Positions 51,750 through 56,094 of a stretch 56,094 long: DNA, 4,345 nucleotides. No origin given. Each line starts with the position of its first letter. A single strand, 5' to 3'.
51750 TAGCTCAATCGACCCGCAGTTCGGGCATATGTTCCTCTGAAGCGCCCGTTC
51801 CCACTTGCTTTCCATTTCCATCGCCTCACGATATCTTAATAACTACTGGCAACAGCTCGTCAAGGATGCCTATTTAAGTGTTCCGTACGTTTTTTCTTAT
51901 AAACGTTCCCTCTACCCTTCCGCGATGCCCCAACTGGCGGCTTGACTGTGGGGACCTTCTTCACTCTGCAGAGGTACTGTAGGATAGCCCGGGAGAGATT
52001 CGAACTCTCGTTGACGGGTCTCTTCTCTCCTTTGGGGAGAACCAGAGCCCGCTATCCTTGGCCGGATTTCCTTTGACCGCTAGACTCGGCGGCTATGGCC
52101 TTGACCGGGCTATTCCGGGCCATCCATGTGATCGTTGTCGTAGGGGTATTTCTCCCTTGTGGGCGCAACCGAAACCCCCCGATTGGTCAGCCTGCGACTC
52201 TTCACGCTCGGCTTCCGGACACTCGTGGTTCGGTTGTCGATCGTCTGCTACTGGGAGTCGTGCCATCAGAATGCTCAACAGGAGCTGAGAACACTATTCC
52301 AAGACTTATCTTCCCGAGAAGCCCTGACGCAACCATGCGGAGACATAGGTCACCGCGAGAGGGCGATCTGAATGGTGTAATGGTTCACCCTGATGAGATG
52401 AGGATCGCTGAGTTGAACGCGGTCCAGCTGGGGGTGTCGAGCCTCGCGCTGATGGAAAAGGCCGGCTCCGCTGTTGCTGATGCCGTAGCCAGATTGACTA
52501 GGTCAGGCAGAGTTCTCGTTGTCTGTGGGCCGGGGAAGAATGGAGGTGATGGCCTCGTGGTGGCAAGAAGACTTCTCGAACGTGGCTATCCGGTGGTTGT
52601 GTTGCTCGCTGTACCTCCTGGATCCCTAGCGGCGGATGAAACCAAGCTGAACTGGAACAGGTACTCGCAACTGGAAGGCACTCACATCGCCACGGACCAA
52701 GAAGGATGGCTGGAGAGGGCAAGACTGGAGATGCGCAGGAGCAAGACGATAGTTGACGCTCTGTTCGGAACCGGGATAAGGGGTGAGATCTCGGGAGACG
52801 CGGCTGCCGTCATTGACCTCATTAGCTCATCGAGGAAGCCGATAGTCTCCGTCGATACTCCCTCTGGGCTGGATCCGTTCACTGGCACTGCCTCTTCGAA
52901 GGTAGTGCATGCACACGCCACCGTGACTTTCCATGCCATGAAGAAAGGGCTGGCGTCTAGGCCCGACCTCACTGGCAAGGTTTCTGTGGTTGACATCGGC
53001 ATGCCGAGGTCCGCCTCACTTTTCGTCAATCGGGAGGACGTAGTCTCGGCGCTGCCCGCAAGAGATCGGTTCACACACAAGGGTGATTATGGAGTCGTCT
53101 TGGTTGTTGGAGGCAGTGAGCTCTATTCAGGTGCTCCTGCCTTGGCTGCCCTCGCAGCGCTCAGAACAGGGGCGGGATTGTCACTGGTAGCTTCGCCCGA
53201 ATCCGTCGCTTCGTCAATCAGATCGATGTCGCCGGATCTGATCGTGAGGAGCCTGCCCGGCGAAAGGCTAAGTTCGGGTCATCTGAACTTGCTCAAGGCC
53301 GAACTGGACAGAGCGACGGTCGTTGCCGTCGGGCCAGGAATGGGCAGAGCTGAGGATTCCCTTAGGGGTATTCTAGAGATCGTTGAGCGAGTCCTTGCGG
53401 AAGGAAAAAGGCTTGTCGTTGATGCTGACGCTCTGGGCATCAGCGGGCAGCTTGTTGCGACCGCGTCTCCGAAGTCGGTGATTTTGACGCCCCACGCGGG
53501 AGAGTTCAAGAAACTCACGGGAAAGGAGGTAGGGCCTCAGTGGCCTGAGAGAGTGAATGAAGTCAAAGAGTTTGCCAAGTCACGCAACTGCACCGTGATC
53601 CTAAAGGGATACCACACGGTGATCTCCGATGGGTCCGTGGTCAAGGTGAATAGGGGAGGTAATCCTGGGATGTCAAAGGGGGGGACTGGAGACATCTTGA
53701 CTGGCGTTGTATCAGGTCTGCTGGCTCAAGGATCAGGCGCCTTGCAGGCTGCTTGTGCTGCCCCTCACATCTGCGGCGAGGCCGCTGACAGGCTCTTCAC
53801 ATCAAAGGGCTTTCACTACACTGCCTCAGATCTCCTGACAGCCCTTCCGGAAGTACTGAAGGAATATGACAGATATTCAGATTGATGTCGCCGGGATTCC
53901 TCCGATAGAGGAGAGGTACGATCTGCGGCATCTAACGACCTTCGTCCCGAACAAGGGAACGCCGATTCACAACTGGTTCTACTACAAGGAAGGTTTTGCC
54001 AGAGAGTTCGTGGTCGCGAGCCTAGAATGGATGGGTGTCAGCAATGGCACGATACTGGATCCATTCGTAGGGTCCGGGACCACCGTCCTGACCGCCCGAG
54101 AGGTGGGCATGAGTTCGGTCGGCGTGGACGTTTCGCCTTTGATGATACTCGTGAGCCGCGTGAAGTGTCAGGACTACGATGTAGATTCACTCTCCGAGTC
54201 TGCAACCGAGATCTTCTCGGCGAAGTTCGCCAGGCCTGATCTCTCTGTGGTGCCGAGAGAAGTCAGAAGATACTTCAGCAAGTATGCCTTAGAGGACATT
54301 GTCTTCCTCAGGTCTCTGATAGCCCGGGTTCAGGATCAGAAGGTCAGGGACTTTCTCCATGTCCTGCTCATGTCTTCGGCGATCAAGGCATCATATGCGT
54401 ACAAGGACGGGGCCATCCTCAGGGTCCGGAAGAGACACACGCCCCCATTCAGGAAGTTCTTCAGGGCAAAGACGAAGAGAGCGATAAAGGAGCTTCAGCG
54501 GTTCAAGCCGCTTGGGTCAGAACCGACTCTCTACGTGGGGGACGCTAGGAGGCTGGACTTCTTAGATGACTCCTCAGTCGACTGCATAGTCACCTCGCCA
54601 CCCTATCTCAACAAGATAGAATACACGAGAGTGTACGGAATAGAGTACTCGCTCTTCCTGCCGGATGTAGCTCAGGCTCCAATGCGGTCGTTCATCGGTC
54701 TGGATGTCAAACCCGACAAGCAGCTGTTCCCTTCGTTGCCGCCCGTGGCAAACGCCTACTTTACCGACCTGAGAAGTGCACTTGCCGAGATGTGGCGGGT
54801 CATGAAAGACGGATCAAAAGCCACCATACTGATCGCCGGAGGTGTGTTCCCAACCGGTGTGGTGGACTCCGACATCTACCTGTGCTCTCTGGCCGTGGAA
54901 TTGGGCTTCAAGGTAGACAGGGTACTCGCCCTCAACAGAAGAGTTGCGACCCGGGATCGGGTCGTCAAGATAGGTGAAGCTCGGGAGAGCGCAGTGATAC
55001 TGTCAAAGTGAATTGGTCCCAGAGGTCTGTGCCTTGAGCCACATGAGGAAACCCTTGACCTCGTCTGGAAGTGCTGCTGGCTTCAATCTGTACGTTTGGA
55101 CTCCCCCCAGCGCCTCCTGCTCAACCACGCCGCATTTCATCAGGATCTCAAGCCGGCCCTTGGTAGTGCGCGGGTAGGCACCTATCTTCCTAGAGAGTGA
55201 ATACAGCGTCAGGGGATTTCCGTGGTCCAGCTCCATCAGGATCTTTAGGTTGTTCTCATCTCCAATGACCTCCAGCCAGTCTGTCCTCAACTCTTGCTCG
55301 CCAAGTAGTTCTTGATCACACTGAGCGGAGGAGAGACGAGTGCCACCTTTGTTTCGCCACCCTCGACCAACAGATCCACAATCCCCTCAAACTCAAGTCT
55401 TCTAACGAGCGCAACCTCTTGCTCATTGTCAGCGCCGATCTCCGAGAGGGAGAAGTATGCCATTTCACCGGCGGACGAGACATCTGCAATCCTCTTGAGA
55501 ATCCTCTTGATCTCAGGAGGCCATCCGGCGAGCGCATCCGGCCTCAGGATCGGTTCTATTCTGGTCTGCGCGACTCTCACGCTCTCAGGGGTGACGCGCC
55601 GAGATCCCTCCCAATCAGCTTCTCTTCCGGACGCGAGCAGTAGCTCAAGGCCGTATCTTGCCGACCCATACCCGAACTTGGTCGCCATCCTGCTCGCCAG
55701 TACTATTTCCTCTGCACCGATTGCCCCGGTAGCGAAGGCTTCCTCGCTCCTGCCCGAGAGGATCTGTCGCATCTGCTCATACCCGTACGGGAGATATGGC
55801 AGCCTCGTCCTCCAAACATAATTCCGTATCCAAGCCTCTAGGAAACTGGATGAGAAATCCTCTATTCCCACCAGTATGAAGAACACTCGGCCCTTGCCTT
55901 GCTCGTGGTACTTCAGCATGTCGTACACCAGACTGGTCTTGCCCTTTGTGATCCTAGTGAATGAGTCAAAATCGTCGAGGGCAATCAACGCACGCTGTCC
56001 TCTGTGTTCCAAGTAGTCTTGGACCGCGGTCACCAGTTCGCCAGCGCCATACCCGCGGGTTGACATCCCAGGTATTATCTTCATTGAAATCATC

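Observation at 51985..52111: tRNA-Gln(CUG) gene interrupted by three introns, two at non-canonical D-arm positions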

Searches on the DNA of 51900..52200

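Call 56: search_rna_families(source=window, start=51900, end=52200, threshold=evalue, max_evalue=10, show_alignments=2)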
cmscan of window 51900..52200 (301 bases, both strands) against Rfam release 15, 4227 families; matches with E-value up to 10: 2.
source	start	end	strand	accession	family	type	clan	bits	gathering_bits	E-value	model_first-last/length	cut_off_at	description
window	51993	52009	+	RF04351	Plastid-psbl-rps4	Cis-reg;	-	16.7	68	0.56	9-25/53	no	Plastid-psbl-rps4 3UTR RNA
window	51904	52096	-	RF02200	TTC28-AS1_3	Gene; lncRNA;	-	16.2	55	2.9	1-184/184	no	TTC28 antisense RNA 1 conserved region 3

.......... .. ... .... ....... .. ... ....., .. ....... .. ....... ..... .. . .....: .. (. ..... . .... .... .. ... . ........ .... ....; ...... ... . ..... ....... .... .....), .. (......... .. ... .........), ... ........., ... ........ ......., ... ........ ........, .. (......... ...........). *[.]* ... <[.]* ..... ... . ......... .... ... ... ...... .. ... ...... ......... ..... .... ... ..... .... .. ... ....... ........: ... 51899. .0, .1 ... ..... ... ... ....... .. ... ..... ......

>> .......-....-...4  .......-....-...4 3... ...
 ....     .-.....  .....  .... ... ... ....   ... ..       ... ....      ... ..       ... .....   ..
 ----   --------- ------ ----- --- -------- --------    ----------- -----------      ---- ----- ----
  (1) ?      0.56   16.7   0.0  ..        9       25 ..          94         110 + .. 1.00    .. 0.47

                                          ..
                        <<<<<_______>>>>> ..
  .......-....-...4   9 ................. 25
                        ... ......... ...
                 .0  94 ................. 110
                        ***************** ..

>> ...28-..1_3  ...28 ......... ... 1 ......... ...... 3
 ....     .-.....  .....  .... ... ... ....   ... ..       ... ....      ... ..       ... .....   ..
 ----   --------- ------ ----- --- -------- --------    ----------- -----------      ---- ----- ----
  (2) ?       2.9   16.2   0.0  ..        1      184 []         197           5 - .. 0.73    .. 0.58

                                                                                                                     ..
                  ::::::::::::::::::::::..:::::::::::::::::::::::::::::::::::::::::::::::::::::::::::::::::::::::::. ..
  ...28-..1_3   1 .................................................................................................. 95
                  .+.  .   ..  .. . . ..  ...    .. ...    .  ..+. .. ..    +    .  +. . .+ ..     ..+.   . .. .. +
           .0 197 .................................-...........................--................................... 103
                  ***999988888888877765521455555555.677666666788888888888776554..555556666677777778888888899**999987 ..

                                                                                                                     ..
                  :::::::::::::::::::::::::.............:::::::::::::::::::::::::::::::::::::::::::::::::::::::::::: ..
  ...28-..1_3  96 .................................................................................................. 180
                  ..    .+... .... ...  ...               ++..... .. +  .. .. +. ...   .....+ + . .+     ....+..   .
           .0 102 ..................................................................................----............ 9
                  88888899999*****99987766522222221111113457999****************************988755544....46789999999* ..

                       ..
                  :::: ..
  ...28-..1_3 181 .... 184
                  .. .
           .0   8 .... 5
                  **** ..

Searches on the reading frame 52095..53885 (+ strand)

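Call 38: search_protein_families(library=pfam, proteins=[window:52095-53885:+])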
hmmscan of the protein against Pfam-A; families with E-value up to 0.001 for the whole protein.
window:52095-53885:+ (596 aa): 4 families
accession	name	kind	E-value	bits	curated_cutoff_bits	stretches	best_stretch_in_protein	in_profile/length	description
PF01256.23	Carb_kinase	-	6.6e-53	180.1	27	1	335-585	1-241/242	NAD(P)H-hydrate dehydratase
PF03853.21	YjeF_N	-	8.5e-44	149.9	24.9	1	118-285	3-169/169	YjeF-related protein N-terminus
PF02110.20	HK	-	1.6e-05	24.9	27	1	486-569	140-224/247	Hydroxyethylthiazole kinase family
PF08543.17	Phos_pyr_kin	-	0.00091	19.1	27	0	454-559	113-227/246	Phosphomethylpyrimidine kinase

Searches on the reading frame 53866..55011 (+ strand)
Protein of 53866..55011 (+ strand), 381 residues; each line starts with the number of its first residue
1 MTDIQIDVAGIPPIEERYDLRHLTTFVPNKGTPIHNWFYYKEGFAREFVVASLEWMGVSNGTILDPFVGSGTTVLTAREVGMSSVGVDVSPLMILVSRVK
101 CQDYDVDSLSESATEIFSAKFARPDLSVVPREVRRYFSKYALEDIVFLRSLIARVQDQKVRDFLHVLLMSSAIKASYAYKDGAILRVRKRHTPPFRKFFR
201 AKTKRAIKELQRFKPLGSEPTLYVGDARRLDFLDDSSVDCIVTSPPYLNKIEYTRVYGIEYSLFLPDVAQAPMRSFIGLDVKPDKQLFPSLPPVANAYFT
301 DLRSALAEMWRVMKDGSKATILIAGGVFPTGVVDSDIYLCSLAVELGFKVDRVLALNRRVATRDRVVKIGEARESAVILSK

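Call 38: search_protein_families(library=pfam, proteins=[window:53866-55011:+])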
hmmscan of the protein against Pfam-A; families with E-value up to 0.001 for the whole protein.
window:53866-55011:+ (381 aa): 4 families
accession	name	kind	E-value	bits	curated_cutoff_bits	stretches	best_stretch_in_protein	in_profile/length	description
PF01555.25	N6_N4_Mtase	-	2.2e-10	41.3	26.7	1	60-90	182-212/221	DNA methylase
PF08241.18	Methyltransf_11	-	7.8e-06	26.9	21.2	0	68-115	5-53/95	Methyltransferase domain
PF01170.24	UPF0020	-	2.3e-05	24.6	22.3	0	217-266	102-150/197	RMKL-like, methyltransferase domain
PF13649.12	Methyltransf_25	-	2.5e-05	25.3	27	0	63-115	1-57/97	Methyltransferase domain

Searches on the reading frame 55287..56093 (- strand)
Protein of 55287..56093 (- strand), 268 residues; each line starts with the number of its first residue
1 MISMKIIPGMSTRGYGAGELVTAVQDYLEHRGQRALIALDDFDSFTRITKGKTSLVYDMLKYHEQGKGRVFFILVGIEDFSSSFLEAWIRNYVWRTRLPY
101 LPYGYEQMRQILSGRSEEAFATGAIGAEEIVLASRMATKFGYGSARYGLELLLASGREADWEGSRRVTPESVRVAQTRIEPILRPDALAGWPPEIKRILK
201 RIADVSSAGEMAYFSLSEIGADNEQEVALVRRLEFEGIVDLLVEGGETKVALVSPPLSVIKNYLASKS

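Call 38: search_protein_families(library=pfam, proteins=[window:55287-56093:-])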
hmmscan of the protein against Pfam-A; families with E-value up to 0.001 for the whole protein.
window:55287-56093:- (268 aa): 1 family
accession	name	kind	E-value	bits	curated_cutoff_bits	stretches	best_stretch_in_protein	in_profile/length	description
PF22703.2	Cdc6_lid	-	4.5e-15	55.7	27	1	109-176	1-67/68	Cdc6 AAA+ ATPase-type lid domain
